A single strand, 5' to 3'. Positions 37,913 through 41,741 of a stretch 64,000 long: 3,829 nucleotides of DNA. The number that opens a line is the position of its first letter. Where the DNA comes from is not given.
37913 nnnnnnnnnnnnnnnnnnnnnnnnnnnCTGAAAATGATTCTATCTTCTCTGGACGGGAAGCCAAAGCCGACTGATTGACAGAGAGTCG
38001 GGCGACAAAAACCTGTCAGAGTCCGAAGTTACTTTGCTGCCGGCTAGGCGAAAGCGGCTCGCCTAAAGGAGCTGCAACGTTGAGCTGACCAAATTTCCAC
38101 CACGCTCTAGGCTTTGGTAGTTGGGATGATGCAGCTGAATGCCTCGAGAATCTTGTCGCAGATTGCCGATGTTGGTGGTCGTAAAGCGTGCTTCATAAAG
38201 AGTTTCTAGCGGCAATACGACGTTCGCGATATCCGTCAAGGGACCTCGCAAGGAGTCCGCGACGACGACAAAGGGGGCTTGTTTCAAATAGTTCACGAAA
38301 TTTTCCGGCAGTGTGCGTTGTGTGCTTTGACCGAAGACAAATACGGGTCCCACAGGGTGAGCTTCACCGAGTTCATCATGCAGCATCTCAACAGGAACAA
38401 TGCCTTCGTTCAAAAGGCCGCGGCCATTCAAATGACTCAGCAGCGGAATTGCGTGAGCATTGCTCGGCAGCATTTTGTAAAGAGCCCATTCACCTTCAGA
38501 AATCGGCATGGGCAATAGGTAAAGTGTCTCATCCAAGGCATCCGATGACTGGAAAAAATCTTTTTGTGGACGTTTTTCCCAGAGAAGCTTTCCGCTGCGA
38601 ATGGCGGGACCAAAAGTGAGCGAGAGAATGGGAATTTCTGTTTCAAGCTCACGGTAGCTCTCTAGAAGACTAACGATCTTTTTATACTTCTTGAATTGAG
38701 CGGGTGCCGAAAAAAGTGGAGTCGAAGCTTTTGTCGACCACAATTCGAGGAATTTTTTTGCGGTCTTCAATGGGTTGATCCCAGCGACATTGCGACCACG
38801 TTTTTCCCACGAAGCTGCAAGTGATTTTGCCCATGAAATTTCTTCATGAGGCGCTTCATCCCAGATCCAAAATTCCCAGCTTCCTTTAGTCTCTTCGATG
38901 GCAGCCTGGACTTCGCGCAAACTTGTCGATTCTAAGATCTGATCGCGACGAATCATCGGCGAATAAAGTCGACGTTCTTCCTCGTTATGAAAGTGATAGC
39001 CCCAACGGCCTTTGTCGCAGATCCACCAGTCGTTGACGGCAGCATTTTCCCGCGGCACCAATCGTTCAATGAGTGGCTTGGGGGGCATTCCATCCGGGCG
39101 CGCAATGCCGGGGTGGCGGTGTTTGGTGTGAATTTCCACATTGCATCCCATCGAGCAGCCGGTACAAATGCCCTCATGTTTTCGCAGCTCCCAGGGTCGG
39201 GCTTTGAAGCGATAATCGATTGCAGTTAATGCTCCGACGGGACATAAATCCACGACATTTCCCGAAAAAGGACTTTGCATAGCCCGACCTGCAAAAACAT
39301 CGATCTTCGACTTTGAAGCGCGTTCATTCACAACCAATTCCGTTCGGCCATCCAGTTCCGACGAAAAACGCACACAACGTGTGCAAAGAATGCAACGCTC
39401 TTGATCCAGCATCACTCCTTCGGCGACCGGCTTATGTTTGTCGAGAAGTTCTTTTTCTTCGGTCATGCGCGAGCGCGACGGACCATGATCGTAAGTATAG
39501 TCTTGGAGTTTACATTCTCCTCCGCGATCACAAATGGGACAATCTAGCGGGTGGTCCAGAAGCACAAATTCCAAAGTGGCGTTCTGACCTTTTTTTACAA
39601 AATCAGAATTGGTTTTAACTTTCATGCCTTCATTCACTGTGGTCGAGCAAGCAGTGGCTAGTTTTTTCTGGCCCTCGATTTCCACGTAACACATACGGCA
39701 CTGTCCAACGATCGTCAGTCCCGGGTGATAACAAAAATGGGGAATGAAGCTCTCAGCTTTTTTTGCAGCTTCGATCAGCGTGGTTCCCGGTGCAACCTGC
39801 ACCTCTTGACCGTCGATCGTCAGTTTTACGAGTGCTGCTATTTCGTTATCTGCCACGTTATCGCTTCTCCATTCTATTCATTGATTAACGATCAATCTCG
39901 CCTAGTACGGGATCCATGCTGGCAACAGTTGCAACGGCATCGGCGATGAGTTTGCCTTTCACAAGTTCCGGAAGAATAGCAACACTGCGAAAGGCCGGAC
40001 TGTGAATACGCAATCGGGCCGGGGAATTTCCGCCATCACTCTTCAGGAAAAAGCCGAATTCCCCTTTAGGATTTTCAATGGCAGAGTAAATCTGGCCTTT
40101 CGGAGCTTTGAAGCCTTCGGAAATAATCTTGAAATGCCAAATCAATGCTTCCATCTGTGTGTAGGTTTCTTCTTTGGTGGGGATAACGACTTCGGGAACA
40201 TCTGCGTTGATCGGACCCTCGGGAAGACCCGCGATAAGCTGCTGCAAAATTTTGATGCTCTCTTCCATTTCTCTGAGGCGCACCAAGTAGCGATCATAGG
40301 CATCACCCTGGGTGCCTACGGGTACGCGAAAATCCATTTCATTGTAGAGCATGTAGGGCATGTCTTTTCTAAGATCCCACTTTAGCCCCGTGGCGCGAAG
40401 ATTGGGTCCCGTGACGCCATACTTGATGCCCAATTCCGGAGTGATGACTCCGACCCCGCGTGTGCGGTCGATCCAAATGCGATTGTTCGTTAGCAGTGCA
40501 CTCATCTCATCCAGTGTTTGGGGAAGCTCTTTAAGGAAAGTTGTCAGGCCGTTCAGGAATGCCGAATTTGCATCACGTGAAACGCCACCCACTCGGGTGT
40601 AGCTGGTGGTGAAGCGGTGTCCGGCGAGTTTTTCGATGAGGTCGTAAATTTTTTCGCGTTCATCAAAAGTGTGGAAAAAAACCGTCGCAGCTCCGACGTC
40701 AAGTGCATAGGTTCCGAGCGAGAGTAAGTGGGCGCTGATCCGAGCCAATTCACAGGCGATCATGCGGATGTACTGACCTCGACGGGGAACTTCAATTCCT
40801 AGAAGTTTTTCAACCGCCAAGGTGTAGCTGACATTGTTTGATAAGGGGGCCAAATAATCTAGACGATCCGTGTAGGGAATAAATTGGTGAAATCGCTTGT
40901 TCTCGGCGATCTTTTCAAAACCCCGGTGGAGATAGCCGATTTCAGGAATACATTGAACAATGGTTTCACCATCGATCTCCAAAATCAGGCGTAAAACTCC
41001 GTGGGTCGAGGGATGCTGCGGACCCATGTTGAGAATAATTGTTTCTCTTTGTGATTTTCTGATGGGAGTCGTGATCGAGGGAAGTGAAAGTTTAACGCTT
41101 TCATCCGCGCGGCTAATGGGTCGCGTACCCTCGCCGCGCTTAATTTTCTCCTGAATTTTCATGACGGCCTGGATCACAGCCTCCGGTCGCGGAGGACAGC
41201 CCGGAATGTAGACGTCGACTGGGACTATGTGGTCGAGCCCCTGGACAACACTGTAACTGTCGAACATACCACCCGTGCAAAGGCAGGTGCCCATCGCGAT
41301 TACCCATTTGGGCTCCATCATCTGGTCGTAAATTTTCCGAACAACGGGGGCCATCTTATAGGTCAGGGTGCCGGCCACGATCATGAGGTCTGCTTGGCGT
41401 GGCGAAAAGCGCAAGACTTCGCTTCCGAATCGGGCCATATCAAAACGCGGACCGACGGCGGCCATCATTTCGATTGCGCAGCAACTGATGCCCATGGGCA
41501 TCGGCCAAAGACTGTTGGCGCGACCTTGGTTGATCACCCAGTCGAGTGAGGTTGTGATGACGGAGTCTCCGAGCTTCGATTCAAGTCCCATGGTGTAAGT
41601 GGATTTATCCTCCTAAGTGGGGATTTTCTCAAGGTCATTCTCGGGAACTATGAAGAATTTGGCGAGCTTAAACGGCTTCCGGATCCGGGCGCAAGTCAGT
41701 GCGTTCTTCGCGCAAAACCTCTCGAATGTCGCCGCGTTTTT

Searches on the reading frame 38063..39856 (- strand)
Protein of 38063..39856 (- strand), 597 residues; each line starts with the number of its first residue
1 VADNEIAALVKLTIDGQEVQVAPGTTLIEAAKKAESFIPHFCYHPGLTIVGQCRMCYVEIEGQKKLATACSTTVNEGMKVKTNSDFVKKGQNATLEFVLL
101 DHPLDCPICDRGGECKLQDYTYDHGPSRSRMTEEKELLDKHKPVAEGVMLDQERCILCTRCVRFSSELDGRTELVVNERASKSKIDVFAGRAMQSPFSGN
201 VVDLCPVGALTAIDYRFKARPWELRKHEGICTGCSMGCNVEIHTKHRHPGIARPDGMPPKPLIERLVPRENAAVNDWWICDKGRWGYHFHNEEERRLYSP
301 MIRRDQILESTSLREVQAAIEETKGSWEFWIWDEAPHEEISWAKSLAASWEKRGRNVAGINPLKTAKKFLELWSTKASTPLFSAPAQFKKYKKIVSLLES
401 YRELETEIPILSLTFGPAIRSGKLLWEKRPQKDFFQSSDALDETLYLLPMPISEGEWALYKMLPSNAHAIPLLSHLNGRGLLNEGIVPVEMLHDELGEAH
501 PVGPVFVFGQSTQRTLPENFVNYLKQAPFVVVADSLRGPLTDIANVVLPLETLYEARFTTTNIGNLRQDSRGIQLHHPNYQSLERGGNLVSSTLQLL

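Call 32: search_protein_families(library=ncbifam, proteins=[window:38063-39856:-], max_evalue=0.00001)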
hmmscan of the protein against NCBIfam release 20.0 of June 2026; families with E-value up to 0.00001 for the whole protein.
window:38063-39856:- (597 aa): 8 families
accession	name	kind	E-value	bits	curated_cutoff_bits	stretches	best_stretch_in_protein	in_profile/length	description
TIGR01973.1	NuoG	equivalog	6.5e-116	388.5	470.05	1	12-321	1-295/606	NADH-quinone oxidoreductase subunit NuoG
NF005895.0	PRK07860.1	equivalog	5.3e-96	322.4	802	1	6-315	14-311/811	NADH-quinone oxidoreductase subunit G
NF040763.1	FeFe_hydrog_A6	exception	8.9e-50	169.6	765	1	10-214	1-209/571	NADH-dependent [FeFe] hydrogenase, group A6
NF006305.0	PRK08493.1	equivalog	3.4e-47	161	591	2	10-175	2-163/819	NADH-quinone oxidoreductase subunit G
NF005745.0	PRK07569.1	equivalog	1.1e-40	139.5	333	1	9-211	3-208/238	bidirectional hydrogenase complex protein HoxU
NF040762.1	Hydr_FeFe_Clost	exception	8.1e-30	104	900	1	11-211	2-205/572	ferredoxin hydrogenase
NF009454.0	PRK12814.1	equivalog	5.1e-24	84.6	916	1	10-106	4-100/657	putative NADPH-dependent glutamate synthase small subunit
TIGR01591.1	Fdh-alpha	equivalog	3.3e-06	25.5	666.25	0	230-319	2-76/672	formate dehydrogenase subunit alpha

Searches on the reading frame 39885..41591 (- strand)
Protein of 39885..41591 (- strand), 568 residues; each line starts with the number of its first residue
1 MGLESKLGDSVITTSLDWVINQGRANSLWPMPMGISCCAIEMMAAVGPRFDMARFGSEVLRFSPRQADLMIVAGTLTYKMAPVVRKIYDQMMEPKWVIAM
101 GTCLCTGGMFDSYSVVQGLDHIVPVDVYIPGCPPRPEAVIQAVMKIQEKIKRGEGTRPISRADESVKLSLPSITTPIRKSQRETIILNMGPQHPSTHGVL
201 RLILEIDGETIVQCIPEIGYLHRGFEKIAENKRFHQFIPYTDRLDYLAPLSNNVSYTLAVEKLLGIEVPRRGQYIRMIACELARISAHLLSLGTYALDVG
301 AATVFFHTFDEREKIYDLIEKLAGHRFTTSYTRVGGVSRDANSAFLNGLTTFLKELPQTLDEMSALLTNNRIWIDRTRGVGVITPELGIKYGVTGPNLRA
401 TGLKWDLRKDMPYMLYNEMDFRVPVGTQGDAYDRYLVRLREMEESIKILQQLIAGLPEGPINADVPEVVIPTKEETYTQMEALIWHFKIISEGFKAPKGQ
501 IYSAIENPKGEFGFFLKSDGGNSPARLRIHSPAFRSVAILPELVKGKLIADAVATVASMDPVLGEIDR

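Call 32: search_protein_families(library=ncbifam, proteins=[window:39885-41591:-], max_evalue=0.00001)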
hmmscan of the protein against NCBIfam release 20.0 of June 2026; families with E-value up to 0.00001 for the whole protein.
window:39885-41591:- (568 aa): 18 families
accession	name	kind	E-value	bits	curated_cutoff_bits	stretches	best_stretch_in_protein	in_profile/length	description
NF009808.0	PRK13292.1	equivalog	3.2e-210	700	1156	2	175-568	398-791/791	NADH-quinone oxidoreductase subunit B/C/D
TIGR01962.1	NuoD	equivalog_domain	2.6e-163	543.4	459.35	1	184-568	2-386/386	NADH dehydrogenase (quinone) subunit D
NF004739.1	PRK06075.1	equivalog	4e-157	522.9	360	1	186-568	2-384/384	NADH-quinone oxidoreductase subunit D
NF008974.0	PRK12322.1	equivalog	3.9e-140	467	522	2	182-482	4-305/366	NADH-quinone oxidoreductase subunit D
NF008728.0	PRK11742.1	equivalog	2e-127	426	840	1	178-568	208-598/598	NADH-quinone oxidoreductase subunit C/D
NF005649.0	PRK07415.1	equivalog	8.6e-113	377.3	583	1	181-568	7-394/394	NAD(P)H-quinone oxidoreductase subunit H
NF040602.1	F420_dehyd_FpoD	exception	1e-104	350.5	600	1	182-568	5-372/372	F420H2 dehydrogenase subunit FpoD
NF011390.0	PRK14815.1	equivalog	7e-79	263.4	281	1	4-166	11-173/183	NADH dehydrogenase subunit B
NF005012.1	PRK06411.1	subfamily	4.2e-71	237.8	116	1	6-154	14-162/166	NADH-quinone oxidoreductase subunit NuoB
TIGR01957.1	nuoB_fam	subfamily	8.4e-68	226.8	142.7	1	11-152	2-144/145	NADH-quinone oxidoreductase subunit B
NF011395.0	PRK14820.1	equivalog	1.5e-65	220.4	263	1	6-153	13-160/180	NADH-quinone oxidoreductase subunit B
NF011394.0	PRK14819.1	equivalog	1.3e-63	215.1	312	1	10-153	15-159/264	NADH-quinone oxidoreductase subunit B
NF011389.0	PRK14814.1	equivalog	5e-61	205.8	285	1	6-152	13-159/186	NADH dehydrogenase subunit B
NF011393.0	PRK14818.1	equivalog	2.8e-59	199.5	255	1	12-153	17-158/173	NADH dehydrogenase subunit B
NF011391.0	PRK14816.1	equivalog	3.8e-59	199.6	283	1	8-151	34-178/196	NADH-quinone oxidoreductase subunit B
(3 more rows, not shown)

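Call 33: find_homologous_proteins(query=window:39885-41591:-, max_evalue=1e-50)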
Query window:39885-41591:- (568 aa): 7999 proteins with E <= 1e-50 among 8000 candidates; the best 120 are listed.
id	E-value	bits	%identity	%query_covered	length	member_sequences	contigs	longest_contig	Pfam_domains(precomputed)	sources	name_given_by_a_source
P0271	0.0e+0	1227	93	100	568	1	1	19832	PF00346.25,PF01058.30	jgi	jgi:NADH-quinone oxidoreductase subunit D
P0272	0.0e+0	1197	90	100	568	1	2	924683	PF00346.25,PF01058.30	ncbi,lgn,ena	-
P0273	0.0e+0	1133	84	100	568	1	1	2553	PF00346.25,PF01058.30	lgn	-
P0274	0.0e+0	1129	83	100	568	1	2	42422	PF00346.25,PF01058.30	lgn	-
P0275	0.0e+0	1122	84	100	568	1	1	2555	PF00346.25,PF01058.30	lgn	-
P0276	0.0e+0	1118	82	100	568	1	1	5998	PF00346.25,PF01058.30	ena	-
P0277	0.0e+0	1117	82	100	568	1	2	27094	PF00346.25,PF01058.30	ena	-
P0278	0.0e+0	1117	82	100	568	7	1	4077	PF00346.25,PF01058.30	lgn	-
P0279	0.0e+0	1115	83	100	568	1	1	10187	PF00346.25,PF01058.30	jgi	jgi:NADH-quinone oxidoreductase subunit D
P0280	0.0e+0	1112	83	100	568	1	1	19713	PF00346.25,PF01058.30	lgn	-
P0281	0.0e+0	1109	82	100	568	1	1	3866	PF00346.25,PF01058.30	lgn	-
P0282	0.0e+0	1107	82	100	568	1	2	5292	PF00346.25,PF01058.30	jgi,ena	-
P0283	0.0e+0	1106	81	100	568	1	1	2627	PF00346.25,PF01058.30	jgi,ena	jgi:NADH-quinone oxidoreductase subunit D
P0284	0.0e+0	1106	82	100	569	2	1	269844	PF00346.25,PF01058.30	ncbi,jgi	jgi:NADH-quinone oxidoreductase subunit D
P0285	0.0e+0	1105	81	100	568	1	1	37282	PF00346.25,PF01058.30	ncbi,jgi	jgi:NADH-quinone oxidoreductase subunit D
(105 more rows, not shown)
